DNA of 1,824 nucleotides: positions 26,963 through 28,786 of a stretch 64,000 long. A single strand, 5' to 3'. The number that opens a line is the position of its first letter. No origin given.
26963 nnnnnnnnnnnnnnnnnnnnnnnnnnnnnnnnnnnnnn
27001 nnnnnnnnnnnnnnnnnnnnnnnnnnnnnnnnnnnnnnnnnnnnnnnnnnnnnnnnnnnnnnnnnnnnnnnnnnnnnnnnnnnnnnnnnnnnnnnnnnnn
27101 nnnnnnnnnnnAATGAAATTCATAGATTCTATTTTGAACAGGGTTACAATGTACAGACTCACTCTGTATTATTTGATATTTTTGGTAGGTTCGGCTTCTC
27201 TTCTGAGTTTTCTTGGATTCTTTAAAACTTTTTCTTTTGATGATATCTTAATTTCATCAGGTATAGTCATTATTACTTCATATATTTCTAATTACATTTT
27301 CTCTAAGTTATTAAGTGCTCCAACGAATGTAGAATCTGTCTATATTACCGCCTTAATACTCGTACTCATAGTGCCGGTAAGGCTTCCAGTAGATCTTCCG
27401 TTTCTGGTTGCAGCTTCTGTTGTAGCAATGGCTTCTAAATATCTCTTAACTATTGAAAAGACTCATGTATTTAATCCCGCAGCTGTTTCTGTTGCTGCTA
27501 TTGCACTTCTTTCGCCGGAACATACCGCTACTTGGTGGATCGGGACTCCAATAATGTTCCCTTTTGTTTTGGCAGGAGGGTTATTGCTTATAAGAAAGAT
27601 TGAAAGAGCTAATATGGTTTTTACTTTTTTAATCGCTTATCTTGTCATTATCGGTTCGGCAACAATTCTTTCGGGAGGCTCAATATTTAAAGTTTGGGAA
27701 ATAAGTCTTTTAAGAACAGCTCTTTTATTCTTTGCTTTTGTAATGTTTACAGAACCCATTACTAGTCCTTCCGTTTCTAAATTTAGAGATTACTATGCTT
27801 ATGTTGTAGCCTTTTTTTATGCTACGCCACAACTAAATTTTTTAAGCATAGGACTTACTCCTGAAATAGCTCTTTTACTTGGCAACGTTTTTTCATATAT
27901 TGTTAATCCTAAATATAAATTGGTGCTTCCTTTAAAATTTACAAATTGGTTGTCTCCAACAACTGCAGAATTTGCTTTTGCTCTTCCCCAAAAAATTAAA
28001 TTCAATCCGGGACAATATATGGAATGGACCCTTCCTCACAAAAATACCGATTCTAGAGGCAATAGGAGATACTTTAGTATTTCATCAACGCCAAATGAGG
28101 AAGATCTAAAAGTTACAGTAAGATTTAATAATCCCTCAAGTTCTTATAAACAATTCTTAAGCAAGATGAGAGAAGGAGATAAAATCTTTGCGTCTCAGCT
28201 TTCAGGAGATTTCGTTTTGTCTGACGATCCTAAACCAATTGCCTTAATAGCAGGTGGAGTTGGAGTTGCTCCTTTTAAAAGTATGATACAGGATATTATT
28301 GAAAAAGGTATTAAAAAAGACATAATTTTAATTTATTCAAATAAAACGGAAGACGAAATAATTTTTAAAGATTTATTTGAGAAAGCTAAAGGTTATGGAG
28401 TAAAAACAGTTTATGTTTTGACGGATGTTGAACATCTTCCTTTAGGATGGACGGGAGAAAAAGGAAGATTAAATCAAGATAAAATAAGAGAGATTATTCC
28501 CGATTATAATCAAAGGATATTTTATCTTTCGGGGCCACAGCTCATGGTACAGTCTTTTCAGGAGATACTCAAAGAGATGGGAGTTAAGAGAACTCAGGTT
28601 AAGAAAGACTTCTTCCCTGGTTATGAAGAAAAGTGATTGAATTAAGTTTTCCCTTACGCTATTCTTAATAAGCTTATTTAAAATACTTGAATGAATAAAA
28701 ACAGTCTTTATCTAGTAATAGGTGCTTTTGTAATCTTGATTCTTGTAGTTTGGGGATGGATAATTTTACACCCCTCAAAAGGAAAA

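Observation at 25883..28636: Compact flavinylation cluster: FMN-binding protein + ApbE + an RnfD/NqrB-like membrane domain fused to an NqrF-like FAD/NAD(P)H domain (putative minimal Nqr/Rnf-like redox module)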

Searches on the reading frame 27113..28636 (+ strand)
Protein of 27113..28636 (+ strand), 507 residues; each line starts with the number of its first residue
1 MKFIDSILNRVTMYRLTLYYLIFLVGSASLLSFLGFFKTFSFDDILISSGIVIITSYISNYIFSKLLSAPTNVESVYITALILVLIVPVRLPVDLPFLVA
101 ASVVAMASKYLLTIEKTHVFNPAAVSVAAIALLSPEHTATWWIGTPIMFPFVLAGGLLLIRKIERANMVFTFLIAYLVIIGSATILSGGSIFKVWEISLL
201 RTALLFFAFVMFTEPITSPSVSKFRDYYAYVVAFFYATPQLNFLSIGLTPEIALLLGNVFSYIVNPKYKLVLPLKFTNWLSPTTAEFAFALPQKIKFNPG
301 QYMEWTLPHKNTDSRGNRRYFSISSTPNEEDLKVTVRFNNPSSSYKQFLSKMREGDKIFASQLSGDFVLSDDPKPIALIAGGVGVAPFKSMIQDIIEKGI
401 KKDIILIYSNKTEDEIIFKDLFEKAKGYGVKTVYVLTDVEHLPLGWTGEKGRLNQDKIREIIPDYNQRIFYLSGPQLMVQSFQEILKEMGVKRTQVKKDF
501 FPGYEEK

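Call 3: search_protein_families(library=pfam, proteins=[window:27113-28636:+], max_evalue=0.01)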
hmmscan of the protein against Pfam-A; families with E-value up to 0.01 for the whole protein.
window:27113-28636:+ (507 aa): 4 families
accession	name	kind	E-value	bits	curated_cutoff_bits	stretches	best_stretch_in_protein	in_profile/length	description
PF00175.26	NAD_binding_1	-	2.7e-16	60.6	22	1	378-483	1-108/109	Oxidoreductase NAD-binding domain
PF03116.20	NQR2_RnfD_RnfE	-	1.6e-07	31.4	27.7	2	46-142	41-136/296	NQR2, RnfD, RnfE family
PF00970.30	FAD_binding_6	-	0.0018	19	21.1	1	274-358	4-88/99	Oxidoreductase FAD-binding domain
PF08030.17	NAD_binding_6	-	0.0051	17.3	22.2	1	376-416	4-49/156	Ferric reductase NAD binding domain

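Call 4: search_protein_families(library=ncbifam, proteins=[window:27113-28636:+], max_evalue=0.01)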
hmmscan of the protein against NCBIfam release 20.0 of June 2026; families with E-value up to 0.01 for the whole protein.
window:27113-28636:+ (507 aa): 25 families
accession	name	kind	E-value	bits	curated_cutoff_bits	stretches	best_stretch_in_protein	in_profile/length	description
NF009805.0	PRK13289.1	equivalog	1.1e-28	100.3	432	1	295-502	183-393/399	NO-inducible flavohemoprotein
NF040810.1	BenC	equivalog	9.8e-24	84.1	430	1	278-495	113-324/333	benzoate 1,2-dioxygenase electron transfer component BenC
NF007964.0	PRK10684.1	equivalog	2.1e-19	69.7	383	1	296-501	36-237/333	NADH oxidoreductase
NF005963.0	PRK08051.1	equivalog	5.5e-19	68.4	230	1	289-501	23-230/233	NAD(P)H-flavin reductase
NF045803.1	MethMoxFADbindMmoC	equivalog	1.2e-18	67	500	1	292-498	135-337/343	aromatic/alkene monooxygenase hydroxylase FAD-binding subunit MmoC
TIGR02160.1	PA_CoA_Oxy5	hypoth_equivalog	1.4e-18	66.8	420.8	1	285-501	17-241/352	1,2-phenylacetyl-CoA epoxidase subunit PaaE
NF058606.1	GlBtMonoRdsGbcB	equivalog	4.1e-18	65.4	500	1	287-499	31-245/362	glycine betaine monooxygenase reductase subunit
NF008822.0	PRK11872.1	equivalog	1.5e-16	60.4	402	1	292-500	132-334/341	anthranilate 1,2-dioxygenase electron transfer component AntC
TIGR01941.1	nqrF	equivalog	1e-14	54.3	295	1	292-500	182-402/405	NADH:ubiquinone reductase (Na(+)-transporting) subunit F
NF052252.1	flav_redu_LuxG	exception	5e-13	48.8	340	1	293-499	24-227/232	flavin mononucleotide reductase LuxG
NF000796.0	PRK00054.1-1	equivalog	2.9e-12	46.4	224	1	288-494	20-196/254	dihydroorotate dehydrogenase electron transfer subunit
TIGR02911.1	sulfite_red_B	equivalog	4e-09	36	288.6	1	282-496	16-219/261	anaerobic sulfite reductase subunit AsrB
NF040830.1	sulfhyd_ShyC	equivalog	5.6e-09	35.6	600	1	294-421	36-156/288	NAD(P)-dependent hydrogenase/sulfhydrogenase 2 subunit gamma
NF009414.0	PRK12778.1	equivalog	4.4e-08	31.8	1103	1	313-493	39-207/752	bifunctional dihydroorotate dehydrogenase B NAD binding subunit/NADPH-dependent glutamate synthase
NF006220.0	PRK08345.1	subfamily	6.6e-08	32.1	395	1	292-422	38-163/294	cytochrome-c3 hydrogenase subunit gamma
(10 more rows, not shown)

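Call 6: find_homologous_proteins(query=window:27113-28633:+, max_evalue=0.00001)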
Query window:27113-28633:+ (507 aa): 3709 proteins with E <= 0.00001 among 8000 candidates; the best 120 are listed.
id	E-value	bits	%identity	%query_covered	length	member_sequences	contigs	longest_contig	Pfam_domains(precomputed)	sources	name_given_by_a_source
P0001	0.0e+0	1087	100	98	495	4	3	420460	PF00175.27,PF03116.21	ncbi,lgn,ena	-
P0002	2.0e-196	671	59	100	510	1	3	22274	PF00175.27,PF03116.21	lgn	-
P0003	3.0e-196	671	61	100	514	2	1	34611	PF00175.27,PF03116.21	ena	-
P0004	7.0e-196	670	60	100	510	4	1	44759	PF00175.27,PF03116.21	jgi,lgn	jgi:ferredoxin-NADP reductase/Na+-translocating ferredoxin:NAD+ oxidoreductase RnfD subunit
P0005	3.6e-195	667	60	100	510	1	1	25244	PF00175.27,PF03116.21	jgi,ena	-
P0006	1.4e-194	665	59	100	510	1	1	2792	PF00175.27,PF03116.21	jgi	jgi:glycine betaine catabolism B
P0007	9.9e-194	663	59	100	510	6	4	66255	PF00175.27,PF03116.21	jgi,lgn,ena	jgi:ferredoxin-NADP reductase/Na+-translocating ferredoxin:NAD+ oxidoreductase RnfD subunit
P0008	1.9e-192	658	61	100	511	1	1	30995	PF00175.27,PF03116.21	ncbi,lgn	-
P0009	4.3e-192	657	58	100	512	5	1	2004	PF00175.27,PF03116.21,PF00970.31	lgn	-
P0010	7.8e-192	656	58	100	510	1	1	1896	PF00175.27,PF03116.21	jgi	jgi:ferredoxin-NADP reductase/Na+-translocating ferredoxin:NAD+ oxidoreductase RnfD subunit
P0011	1.3e-191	656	58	100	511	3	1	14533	PF00175.27,PF03116.21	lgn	-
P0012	3.9e-191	654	61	98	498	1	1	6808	PF00175.27,PF03116.21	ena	-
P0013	9.4e-191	653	61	98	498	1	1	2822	PF00175.27,PF03116.21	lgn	-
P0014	1.3e-190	652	59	98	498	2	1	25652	PF00175.27,PF03116.21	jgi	jgi:ferredoxin-NADP reductase/Na+-translocating ferredoxin:NAD+ oxidoreductase RnfD subunit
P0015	1.8e-190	652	59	100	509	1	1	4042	PF00175.27,PF03116.21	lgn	-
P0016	1.9e-190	652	58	100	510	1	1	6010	PF00175.27,PF03116.21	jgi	jgi:ferredoxin-NADP reductase/Na+-translocating ferredoxin:NAD+ oxidoreductase RnfD subunit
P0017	2.1e-190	652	59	98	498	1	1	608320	PF00175.27,PF03116.21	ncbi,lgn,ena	-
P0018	8.1e-190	650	57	100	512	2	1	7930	PF00175.27,PF03116.21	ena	-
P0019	9.5e-190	649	58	100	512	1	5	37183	PF00175.27,PF03116.21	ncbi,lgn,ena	-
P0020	1.2e-189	649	58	100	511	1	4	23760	PF00175.27,PF03116.21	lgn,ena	-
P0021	1.5e-189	649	58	100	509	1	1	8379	PF00175.27,PF03116.21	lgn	-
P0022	1.9e-189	648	59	100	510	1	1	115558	PF00175.27,PF03116.21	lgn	-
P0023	2.6e-189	648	58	100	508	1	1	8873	PF00175.27,PF03116.21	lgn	-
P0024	2.8e-189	648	58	100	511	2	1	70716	PF00175.27,PF03116.21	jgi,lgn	jgi:ferredoxin-NADP reductase/Na+-translocating ferredoxin:NAD+ oxidoreductase RnfD subunit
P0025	4.7e-189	647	59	100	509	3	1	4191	PF00175.27,PF03116.21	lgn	-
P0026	5.3e-189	647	58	100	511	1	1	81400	PF00175.27,PF03116.21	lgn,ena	-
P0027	7.9e-188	643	57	100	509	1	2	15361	PF00175.27,PF03116.21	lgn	-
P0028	9.4e-188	643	59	100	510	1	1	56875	PF00175.27,PF03116.21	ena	-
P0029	1.8e-187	642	58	100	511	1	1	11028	PF00175.27,PF03116.21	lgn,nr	nr:RnfABCDGE type electron transport complex subunit D [Candidatus Levybacteria bacterium]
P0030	2.1e-187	642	57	100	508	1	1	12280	PF00175.27,PF03116.21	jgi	jgi:ferredoxin-NADP reductase/Na+-translocating ferredoxin:NAD+ oxidoreductase RnfD subunit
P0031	3.2e-187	641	58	100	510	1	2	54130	PF00175.27,PF03116.21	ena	-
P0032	4.4e-187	641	59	98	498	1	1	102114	PF00175.27,PF03116.21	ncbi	-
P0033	5.8e-187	640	59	100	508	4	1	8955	PF00175.27,PF03116.21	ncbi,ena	-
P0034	1.2e-186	639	57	100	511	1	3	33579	PF00175.27,PF03116.21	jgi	jgi:ferredoxin-NADP reductase/Na+-translocating ferredoxin:NAD+ oxidoreductase RnfD subunit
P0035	1.6e-186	639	56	100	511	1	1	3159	PF00175.27,PF03116.21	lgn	-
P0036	2.4e-186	638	57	100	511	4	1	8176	PF00175.27,PF03116.21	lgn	-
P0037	5.4e-186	637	58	98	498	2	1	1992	PF00175.27,PF03116.21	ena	-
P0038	1.7e-185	635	57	100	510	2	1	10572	PF00175.27,PF03116.21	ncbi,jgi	ncbi:MAG: oxidoreductase [Candidatus Levyibacteriota bacterium]|jgi:ferredoxin-NADP reductase/Na+-tr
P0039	1.9e-185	635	58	97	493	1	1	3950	PF00175.27,PF03116.21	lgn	-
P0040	4.0e-185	634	57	98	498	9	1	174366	PF00175.27,PF03116.21,PF00970.31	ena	-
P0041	8.8e-185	633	56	100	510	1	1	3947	PF00175.27,PF03116.21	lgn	-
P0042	1.5e-184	632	57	100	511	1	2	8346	PF00175.27,PF03116.21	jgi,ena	jgi:ferredoxin-NADP reductase/Na+-translocating ferredoxin:NAD+ oxidoreductase RnfD subunit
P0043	4.7e-184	631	57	100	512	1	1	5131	PF00175.27,PF03116.21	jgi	-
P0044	1.1e-183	629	57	100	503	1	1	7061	PF00175.27,PF03116.21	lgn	-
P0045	1.7e-183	629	57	100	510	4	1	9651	PF00175.27,PF03116.21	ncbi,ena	-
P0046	1.8e-183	629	57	100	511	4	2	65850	PF00175.27,PF03116.21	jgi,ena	-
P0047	1.9e-183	629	57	100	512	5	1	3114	PF00175.27,PF03116.21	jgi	jgi:ferredoxin-NADP reductase/Na+-translocating ferredoxin:NAD+ oxidoreductase RnfD subunit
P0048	2.1e-182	625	56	100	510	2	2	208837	PF00175.27,PF03116.21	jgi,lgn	jgi:ferredoxin-NADP reductase/Na+-translocating ferredoxin:NAD+ oxidoreductase RnfD subunit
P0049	4.3e-182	624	57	100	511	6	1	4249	PF00175.27,PF03116.21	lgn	-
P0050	4.5e-182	624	54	100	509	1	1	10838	PF00175.27,PF03116.21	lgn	-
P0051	5.4e-182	624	57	100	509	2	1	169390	PF00175.27,PF03116.21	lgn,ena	-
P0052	8.0e-182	623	56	100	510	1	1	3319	PF00175.27,PF03116.21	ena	-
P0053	8.3e-182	623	55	100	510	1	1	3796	PF00175.27,PF03116.21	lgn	-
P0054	8.4e-182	623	57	99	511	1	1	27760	PF00175.27,PF03116.21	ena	-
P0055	9.4e-182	623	55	100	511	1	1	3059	PF00175.27,PF03116.21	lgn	-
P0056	1.0e-181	623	55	100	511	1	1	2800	PF00175.27,PF03116.21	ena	-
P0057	6.0e-181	620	56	100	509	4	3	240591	PF00175.27,PF03116.21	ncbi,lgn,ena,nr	ncbi:RnfABCDGE type electron transport complex subunit D [Patescibacteria group bacterium]|nr:RnfABC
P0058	8.9e-181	620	56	100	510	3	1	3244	PF00175.27,PF03116.21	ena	-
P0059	9.5e-181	620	55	100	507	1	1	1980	PF00175.27,PF03116.21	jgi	jgi:ferredoxin-NADP reductase/Na+-translocating ferredoxin:NAD+ oxidoreductase RnfD subunit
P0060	7.2e-180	617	54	100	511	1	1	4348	PF00175.27,PF03116.21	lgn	-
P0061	1.9e-179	615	55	100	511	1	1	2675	PF00175.27,PF03116.21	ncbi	-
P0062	3.1e-179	615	54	100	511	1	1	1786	PF00175.27,PF03116.21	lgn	-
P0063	3.5e-179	615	54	100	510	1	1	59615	PF00175.27,PF03116.21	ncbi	-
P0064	5.4e-179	614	55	100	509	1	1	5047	PF00175.27,PF03116.21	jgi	jgi:glycine betaine catabolism B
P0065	1.0e-178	613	54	100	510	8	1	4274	PF00175.27,PF03116.21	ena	-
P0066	1.0e-178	613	57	98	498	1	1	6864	PF00175.27,PF03116.21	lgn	-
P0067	1.2e-178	613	54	99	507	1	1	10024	PF00175.27,PF03116.21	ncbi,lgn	ncbi:MAG TPA: FAD-binding oxidoreductase [Patescibacteria group bacterium]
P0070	6.7e-178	610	53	99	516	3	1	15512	PF00175.27,PF03116.21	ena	-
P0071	2.3e-177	609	54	100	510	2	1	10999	PF00175.27,PF03116.21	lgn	-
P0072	3.0e-177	608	57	98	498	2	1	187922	PF00175.27,PF03116.21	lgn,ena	-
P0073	6.2e-177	607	55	100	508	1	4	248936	PF00175.27,PF03116.21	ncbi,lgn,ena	-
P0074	7.7e-177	607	54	100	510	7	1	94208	PF00175.27,PF03116.21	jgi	jgi:ferredoxin-NADP reductase/Na+-translocating ferredoxin:NAD+ oxidoreductase RnfD subunit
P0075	8.1e-177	607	57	99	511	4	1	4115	PF00175.27,PF03116.21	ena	-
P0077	2.6e-176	605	56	100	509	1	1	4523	PF00175.27,PF03116.21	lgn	-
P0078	6.8e-176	604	53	100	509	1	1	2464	PF00175.27,PF03116.21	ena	-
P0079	7.5e-176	604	56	99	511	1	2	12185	PF00175.27,PF03116.21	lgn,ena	-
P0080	8.1e-176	603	55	100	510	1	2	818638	PF00175.27,PF03116.21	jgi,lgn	jgi:ferredoxin-NADP reductase/Na+-translocating ferredoxin:NAD+ oxidoreductase RnfD subunit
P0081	9.5e-176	603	53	100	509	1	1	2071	PF00175.27,PF03116.21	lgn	-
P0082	1.9e-175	602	54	100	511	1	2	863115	PF00175.27,PF03116.21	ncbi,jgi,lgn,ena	-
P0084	3.1e-175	602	55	98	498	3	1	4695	PF00175.27,PF03116.21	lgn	-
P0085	4.0e-175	601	55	99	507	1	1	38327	PF00175.27,PF03116.21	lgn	-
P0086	4.2e-175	601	55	100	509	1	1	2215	PF00175.27,PF03116.21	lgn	-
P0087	7.1e-175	600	54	100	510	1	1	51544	PF00175.27,PF03116.21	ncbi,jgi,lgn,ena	jgi:ferredoxin-NADP reductase/Na+-translocating ferredoxin:NAD+ oxidoreductase RnfD subunit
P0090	2.0e-174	599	54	99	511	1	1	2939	PF00175.27,PF03116.21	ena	-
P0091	2.4e-174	599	56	100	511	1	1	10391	PF00175.27,PF03116.21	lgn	-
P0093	3.3e-174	598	56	100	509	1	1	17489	PF00175.27,PF03116.21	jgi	jgi:glycine betaine catabolism B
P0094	3.7e-174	598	55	100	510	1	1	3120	PF00175.27,PF03116.21,PF00970.31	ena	-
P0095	6.5e-174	597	57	99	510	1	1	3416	PF00175.27,PF03116.21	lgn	-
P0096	9.1e-174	597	53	99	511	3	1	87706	PF00175.27,PF03116.21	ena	-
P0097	1.4e-173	596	54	100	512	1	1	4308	PF00175.27,PF03116.21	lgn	-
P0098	1.5e-173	596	54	100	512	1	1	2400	PF00175.27,PF03116.21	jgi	jgi:glycine betaine catabolism B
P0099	1.8e-173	596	55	100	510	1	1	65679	PF00175.27,PF03116.21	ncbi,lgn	-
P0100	3.6e-173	595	60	92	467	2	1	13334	PF00175.27,PF03116.21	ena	-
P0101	3.6e-173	595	55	99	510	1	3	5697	PF00175.27,PF03116.21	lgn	-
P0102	6.8e-173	594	56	97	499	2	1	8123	PF00175.27,PF03116.21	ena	-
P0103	3.2e-172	592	56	98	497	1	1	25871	PF00175.27,PF03116.21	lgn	-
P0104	3.6e-172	591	53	100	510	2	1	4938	PF00175.27,PF03116.21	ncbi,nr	ncbi:MAG TPA: hypothetical protein VLF68_03525 [Candidatus Saccharimonadales bacterium]|nr:hypotheti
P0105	3.8e-172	591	54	100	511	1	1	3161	PF00175.27,PF03116.21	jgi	jgi:ferredoxin-NADP reductase/Na+-translocating ferredoxin:NAD+ oxidoreductase RnfD subunit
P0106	4.8e-172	591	56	99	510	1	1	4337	PF00175.27,PF03116.21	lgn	-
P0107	8.0e-172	590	53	100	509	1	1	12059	PF00175.27,PF03116.21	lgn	-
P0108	2.6e-171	589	55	99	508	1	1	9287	PF00175.27,PF03116.21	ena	-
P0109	2.6e-171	589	52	100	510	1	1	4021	PF00175.27,PF03116.21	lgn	-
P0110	2.8e-171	588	54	99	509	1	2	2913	PF00175.27,PF03116.21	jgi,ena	-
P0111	3.1e-171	588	53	100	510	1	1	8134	PF00175.27,PF03116.21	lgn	-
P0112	4.0e-171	588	52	100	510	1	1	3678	PF00175.27,PF03116.21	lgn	-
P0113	4.8e-171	588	55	99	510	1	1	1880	PF00175.27,PF03116.21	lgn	-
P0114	5.1e-171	588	56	100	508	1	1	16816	PF00175.27,PF03116.21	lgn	-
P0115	2.2e-170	585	54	100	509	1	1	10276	PF00175.27,PF03116.21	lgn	-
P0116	8.0e-170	584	55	99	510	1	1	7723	PF00175.27,PF03116.21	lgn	-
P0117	2.1e-169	582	56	100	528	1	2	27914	PF00175.27,PF03116.21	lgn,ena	-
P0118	2.5e-169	582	53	100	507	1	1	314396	PF00175.27,PF03116.21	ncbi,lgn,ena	-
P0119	3.3e-169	582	54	99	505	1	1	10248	PF00175.27,PF03116.21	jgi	-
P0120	4.0e-169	581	53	100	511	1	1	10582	PF00175.27,PF03116.21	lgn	-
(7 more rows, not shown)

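Call 15: search_solved_structures(query=window:27113-28633:+, max_evalue=0.01, show_alignments=0)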
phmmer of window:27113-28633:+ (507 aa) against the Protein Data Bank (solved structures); distinct sequences matched with E-value up to 0.01: 59.
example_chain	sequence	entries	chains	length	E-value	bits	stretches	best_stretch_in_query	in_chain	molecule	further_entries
1tvc_A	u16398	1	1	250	4.7e-13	51.7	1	277-498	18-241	METHANE MONOOXYGENASE COMPONENT C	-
1krh_A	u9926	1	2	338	4.8e-13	51.7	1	294-492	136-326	Benzoate 1,2-Dioxygenase Reductase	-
2eix_A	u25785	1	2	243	4.6e-12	48.5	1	318-491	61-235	NADH-cytochrome b5 reductase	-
4wqm_A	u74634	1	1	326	1.4e-09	40.3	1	278-486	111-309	Toluene-4-monooxygenase electron transfer component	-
1cne_A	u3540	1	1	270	1.4e-08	36.9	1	372-481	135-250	NITRATE REDUCTASE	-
7qty_A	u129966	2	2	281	2e-08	36.5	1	344-502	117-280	Na(+)-translocating NADH-quinone reductase subunit F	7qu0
2r6h_A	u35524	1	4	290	2.1e-08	36.4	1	347-499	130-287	NADH:ubiquinone oxidoreductase, Na translocating, F subunit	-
1cnf_A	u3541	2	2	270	5.2e-08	35.1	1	372-480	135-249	NITRATE REDUCTASE | NADH-DEPENDENT NITRATE REDUCTASE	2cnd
7xk3_F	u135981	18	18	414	5.2e-08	35.1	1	339-505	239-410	Na(+)-translocating NADH-quinone reductase subunit F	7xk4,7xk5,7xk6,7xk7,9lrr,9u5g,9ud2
4u9u_A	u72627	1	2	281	8.7e-08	34.4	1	339-502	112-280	Na(+)-translocating NADH-quinone reductase subunit F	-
8ad4_A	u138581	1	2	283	8.9e-08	34.3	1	339-502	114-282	Na(+)-translocating NADH-quinone reductase subunit F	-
4uaj_A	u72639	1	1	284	9e-08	34.3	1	339-502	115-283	Na(+)-translocating NADH-quinone reductase subunit F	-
7rom_A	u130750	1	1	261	1e-07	34.1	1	332-495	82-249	NADH-cytochrome b5 reductase 1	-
7qu3_A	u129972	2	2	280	1.8e-07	33.3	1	321-503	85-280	Na(+)-translocating NADH-quinone reductase subunit F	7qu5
4eh1_A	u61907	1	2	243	1.8e-07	33.3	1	295-500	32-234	Flavohemoprotein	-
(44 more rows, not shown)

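Call 26: find_encoding_contigs(protein=P0001, flank=10000, max_places=3)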
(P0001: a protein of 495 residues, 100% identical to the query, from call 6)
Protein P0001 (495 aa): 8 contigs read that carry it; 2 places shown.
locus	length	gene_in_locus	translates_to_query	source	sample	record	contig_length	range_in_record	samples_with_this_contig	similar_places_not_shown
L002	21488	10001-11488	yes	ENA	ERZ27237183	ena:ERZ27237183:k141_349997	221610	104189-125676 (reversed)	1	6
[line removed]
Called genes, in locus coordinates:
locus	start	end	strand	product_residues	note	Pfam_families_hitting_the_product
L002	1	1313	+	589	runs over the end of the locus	PF01807:Zn_ribbon_DnaG, PF08275:DNAG_N, PF01751:Toprim, PF13362:Toprim_3 (weak), PF13662:Toprim_4, PF13155:Toprim_2, PF10410:DnaB_bind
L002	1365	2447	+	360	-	PF03979:Sigma70_r1_1, PF00140:Sigma70_r1_2, PF04542:Sigma70_r2, PF04539:Sigma70_r3, PF04545:Sigma70_r4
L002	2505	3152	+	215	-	-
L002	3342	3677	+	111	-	PF00903:Glyoxalase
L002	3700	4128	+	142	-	-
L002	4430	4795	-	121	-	PF10057:MpsC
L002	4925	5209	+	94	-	PF09397:FtsK_gamma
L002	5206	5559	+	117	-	PF08818:DUF1801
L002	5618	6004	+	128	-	-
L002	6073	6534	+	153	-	PF06983:3-dmu-9_3-mt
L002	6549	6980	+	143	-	PF06983:3-dmu-9_3-mt, PF00903:Glyoxalase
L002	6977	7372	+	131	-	PF00903:Glyoxalase (weak), PF12681:Glyoxalase_2 (faint), PF18029:Glyoxalase_6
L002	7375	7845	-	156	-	PF00571:CBS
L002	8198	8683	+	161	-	-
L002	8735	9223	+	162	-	PF04205:FMN_bind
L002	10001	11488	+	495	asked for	PF03116:NQR2_RnfD_RnfE (faint), PF00175:NAD_binding_1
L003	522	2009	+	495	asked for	PF03116:NQR2_RnfD_RnfE (faint), PF00175:NAD_binding_1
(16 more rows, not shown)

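Call 28: find_encoding_contigs(protein=P0017, flank=6000, max_places=1)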
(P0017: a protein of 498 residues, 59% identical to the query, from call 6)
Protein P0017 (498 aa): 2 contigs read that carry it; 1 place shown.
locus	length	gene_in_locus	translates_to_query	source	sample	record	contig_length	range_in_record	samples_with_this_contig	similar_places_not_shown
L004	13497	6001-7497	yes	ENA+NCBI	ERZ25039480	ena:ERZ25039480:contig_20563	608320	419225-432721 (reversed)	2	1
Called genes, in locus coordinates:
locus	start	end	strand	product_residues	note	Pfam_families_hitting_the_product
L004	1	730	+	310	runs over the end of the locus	PF01791:DeoC (faint), PF09863:DUF2090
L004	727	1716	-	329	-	PF02779:Transket_pyr, PF02780:Transketolase_C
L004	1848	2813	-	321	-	PF13292:DXP_synthase_N, PF00456:Transketolase_N, PF00676:E1_dh (weak)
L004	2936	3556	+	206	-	PF12705:PDDEXK_1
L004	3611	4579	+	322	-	PF02729:OTCace_N, PF00185:OTCace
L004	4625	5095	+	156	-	PF04205:FMN_bind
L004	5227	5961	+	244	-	PF02424:ApbE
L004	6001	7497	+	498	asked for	PF03116:NQR2_RnfD_RnfE (weak), PF00175:NAD_binding_1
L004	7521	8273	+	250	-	PF01996:F420_ligase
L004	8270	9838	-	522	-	PF02142:MGS, PF01808:AICARFT_IMPCHas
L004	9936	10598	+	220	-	-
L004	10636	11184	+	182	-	PF00731:AIRC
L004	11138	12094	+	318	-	PF01259:SAICAR_synt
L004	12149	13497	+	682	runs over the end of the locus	PF13522:GATase_6, PF13537:GATase_7, PF00156:Pribosyltran, PF00551:Formyl_trans_N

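Call 29: find_encoding_contigs(protein=P0080, flank=6000, max_places=1)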
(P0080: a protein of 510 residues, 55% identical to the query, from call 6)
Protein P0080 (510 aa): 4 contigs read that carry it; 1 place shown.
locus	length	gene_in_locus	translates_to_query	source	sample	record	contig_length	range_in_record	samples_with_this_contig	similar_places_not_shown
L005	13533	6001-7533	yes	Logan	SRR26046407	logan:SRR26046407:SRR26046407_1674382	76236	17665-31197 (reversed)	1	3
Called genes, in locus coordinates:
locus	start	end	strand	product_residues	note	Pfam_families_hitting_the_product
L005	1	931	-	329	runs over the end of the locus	PF02779:Transket_pyr, PF02780:Transketolase_C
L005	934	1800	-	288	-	PF13292:DXP_synthase_N (weak), PF00456:Transketolase_N, PF00676:E1_dh (weak)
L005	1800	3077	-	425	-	PF13660:DUF4147, PF05161:MOFRL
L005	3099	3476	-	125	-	-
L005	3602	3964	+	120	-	-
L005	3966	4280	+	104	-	-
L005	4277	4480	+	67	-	-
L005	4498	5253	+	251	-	PF12705:PDDEXK_1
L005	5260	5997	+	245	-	PF02424:ApbE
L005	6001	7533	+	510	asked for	PF03116:NQR2_RnfD_RnfE (weak), PF00175:NAD_binding_1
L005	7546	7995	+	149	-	-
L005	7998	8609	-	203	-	-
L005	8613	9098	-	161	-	-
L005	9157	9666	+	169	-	PF04542:Sigma70_r2, PF08281:Sigma70_r4_2, PF04545:Sigma70_r4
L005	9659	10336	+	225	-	-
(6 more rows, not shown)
